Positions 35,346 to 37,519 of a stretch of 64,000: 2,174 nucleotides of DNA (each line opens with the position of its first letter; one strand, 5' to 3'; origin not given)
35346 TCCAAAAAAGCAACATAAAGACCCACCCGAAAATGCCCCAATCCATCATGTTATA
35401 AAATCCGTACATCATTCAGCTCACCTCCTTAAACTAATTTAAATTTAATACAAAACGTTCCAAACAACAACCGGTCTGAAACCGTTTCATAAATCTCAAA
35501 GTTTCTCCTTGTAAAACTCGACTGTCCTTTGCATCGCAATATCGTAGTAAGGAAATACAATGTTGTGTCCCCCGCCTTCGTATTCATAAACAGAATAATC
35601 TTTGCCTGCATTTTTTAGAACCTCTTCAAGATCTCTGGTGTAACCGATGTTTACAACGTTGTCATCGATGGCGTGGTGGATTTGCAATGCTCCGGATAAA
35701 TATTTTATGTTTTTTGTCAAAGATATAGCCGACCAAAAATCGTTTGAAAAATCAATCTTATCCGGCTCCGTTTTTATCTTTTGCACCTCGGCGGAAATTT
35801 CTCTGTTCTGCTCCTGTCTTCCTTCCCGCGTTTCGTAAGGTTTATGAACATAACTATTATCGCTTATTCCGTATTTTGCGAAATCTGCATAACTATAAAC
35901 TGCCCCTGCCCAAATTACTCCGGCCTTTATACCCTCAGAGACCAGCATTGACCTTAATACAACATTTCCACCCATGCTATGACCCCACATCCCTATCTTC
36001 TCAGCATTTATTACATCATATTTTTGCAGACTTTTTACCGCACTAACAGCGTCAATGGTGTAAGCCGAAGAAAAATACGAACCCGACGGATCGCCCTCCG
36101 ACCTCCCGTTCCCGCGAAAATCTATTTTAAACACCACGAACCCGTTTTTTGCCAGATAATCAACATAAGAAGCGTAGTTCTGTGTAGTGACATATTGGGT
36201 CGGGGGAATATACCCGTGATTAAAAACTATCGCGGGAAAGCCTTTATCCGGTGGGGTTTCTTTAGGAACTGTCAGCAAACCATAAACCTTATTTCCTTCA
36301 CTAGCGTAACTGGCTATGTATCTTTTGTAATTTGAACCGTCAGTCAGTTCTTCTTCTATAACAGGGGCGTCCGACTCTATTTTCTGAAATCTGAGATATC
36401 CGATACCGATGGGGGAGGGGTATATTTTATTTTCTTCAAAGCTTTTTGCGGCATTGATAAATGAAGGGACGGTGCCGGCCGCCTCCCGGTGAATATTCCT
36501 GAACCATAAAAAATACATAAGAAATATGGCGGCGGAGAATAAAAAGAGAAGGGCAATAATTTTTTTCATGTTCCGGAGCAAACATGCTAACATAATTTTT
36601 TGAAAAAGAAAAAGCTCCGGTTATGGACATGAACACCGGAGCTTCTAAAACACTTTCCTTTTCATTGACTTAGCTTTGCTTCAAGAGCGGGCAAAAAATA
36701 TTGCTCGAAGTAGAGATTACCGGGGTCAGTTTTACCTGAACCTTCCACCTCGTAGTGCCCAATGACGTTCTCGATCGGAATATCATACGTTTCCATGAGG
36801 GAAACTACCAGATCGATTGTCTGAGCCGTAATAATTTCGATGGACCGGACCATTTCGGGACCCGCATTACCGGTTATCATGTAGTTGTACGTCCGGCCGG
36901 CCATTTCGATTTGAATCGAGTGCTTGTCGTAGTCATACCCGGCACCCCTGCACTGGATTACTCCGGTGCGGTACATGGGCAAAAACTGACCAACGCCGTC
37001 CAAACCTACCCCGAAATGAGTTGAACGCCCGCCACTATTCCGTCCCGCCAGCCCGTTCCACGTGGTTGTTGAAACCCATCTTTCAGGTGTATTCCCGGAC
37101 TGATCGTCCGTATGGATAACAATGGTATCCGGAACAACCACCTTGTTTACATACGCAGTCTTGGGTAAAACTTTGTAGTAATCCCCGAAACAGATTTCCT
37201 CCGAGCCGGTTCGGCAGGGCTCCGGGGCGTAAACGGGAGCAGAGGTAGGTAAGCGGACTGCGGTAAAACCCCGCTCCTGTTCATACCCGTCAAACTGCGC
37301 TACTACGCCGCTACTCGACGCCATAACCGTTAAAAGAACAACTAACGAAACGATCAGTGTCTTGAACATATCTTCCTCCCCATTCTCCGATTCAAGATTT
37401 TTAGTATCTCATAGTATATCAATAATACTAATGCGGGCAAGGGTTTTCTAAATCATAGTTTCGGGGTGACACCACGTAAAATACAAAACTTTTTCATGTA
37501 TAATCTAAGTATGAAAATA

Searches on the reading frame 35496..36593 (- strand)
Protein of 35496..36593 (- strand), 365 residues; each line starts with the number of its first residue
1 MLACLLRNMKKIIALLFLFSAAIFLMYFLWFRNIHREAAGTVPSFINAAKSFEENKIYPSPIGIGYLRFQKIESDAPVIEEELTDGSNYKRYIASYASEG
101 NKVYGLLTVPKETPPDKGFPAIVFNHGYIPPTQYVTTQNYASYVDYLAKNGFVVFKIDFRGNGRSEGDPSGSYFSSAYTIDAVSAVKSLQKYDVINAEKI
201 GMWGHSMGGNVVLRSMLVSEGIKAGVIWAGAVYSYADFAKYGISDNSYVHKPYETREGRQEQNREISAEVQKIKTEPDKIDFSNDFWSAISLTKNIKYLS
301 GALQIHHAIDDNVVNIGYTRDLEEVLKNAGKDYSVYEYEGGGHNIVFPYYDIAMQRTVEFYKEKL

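Call 62: search_protein_families(library=pfam, proteins=[window:35496-36593:-], max_evalue=0.00001)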
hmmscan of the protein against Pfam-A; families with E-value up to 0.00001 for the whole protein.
window:35496-36593:- (365 aa): 8 families
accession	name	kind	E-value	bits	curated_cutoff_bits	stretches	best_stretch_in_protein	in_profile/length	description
PF12146.15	Hydrolase_4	-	2.4e-16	60.2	27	1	122-346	7-235/239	Serine aminopeptidase, S33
PF00561.26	Abhydrolase_1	-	7.7e-11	42.5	25.8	1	120-214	1-85/245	alpha/beta hydrolase fold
PF02129.25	Peptidase_S15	-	2.3e-09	37.8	23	1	107-311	9-233/262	X-Pro dipeptidyl-peptidase (S15 family)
PF08840.17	BAAT_C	-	2.8e-09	37.8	20.9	1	185-354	9-169/210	BAAT / Acyl-CoA thioester hydrolase C terminal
PF00326.27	Peptidase_S9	-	2.1e-08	34.4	22.6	1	143-363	6-208/213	Prolyl oligopeptidase family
PF01738.24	DLH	-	1.9e-07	31.3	21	0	296-344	139-187/217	Dienelactone hydrolase family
PF12697.13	Abhydrolase_6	-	2.3e-06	28.9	26.3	1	141-231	17-94/217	Alpha/beta hydrolase family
PF05448.18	AXE1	-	5.8e-06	25.7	21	0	96-171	61-130/321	Acetyl xylan esterase (AXE1)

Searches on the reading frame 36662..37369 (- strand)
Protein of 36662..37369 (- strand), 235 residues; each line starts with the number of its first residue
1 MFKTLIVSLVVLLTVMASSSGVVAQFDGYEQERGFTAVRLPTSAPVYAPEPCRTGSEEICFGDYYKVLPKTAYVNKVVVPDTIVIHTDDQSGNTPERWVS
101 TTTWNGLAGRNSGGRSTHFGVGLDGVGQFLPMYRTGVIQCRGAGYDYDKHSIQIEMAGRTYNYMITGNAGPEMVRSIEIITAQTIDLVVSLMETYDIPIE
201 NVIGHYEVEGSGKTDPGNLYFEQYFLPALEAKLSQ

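Call 62: search_protein_families(library=pfam, proteins=[window:36662-37369:-], max_evalue=0.00001)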
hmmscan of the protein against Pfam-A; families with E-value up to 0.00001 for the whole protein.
window:36662-37369:- (235 aa): 1 family
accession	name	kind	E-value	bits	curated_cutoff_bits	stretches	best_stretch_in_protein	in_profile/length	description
PF01510.30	Amidase_2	-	1.8e-12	48.1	26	1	80-218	5-131/131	N-acetylmuramoyl-L-alanine amidase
